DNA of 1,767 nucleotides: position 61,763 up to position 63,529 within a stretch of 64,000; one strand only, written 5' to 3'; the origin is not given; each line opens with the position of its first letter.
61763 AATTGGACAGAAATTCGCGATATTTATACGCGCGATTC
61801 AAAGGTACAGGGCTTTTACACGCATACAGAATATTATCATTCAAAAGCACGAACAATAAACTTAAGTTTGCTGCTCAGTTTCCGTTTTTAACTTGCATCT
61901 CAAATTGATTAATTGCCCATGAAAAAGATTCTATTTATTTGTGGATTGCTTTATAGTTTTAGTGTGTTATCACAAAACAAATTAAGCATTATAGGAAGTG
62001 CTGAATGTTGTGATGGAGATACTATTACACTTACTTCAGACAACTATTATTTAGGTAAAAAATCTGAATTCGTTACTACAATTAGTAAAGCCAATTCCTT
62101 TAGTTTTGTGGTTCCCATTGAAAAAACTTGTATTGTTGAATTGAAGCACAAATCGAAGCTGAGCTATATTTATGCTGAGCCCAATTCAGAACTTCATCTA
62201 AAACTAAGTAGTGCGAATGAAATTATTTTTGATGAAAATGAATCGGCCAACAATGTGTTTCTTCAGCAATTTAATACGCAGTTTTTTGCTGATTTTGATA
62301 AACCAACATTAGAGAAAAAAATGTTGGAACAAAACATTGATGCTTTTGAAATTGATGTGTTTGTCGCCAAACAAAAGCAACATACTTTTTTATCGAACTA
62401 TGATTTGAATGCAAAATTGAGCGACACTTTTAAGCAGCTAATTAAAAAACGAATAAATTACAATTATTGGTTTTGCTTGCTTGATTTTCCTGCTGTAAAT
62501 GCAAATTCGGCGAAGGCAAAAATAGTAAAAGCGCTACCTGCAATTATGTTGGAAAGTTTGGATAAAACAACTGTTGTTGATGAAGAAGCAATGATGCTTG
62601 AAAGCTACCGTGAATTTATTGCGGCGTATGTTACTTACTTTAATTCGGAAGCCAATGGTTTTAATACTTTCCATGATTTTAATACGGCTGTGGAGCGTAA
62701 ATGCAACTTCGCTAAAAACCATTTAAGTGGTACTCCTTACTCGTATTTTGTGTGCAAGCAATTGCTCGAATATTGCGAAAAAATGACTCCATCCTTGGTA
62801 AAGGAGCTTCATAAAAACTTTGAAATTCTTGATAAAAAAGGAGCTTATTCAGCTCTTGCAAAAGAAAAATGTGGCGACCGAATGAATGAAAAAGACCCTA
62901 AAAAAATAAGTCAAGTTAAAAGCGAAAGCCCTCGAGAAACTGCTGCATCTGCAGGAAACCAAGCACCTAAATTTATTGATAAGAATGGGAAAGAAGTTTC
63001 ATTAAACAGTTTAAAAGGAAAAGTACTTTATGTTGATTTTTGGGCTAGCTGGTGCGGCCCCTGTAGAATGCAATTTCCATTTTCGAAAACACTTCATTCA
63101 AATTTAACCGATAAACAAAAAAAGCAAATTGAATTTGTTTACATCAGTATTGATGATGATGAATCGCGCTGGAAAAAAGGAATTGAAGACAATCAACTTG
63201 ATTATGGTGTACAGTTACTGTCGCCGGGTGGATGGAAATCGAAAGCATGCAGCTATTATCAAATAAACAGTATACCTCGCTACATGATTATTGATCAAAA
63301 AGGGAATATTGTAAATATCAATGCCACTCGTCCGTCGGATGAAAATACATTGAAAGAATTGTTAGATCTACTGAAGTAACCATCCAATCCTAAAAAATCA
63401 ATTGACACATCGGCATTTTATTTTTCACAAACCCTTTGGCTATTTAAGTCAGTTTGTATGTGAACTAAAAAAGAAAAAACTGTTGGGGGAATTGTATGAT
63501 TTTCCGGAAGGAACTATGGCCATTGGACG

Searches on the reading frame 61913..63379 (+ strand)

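Call 10: search_protein_families(library=pfam, proteins=[window:61913-63379:+], max_evalue=0.001)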
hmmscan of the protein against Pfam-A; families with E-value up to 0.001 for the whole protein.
window:61913-63379:+ (488 aa): 5 families
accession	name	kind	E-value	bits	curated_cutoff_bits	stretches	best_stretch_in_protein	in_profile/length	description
PF08534.16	Redoxin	-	6.6e-18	65.4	26.6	1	347-481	2-145/148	Redoxin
PF13905.12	Thioredoxin_8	-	1.6e-16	60.9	27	1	369-466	1-94/94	Thioredoxin-like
PF00578.27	AhpC-TSA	-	5.3e-12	46.2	26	1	348-467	2-122/124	AhpC/TSA family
PF00085.26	Thioredoxin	-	1.1e-09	38.6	23.5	1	370-418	19-63/103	Thioredoxin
PF13098.12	Thioredoxin_2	-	0.00017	22.3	27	0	368-468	4-89/104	Thioredoxin-like domain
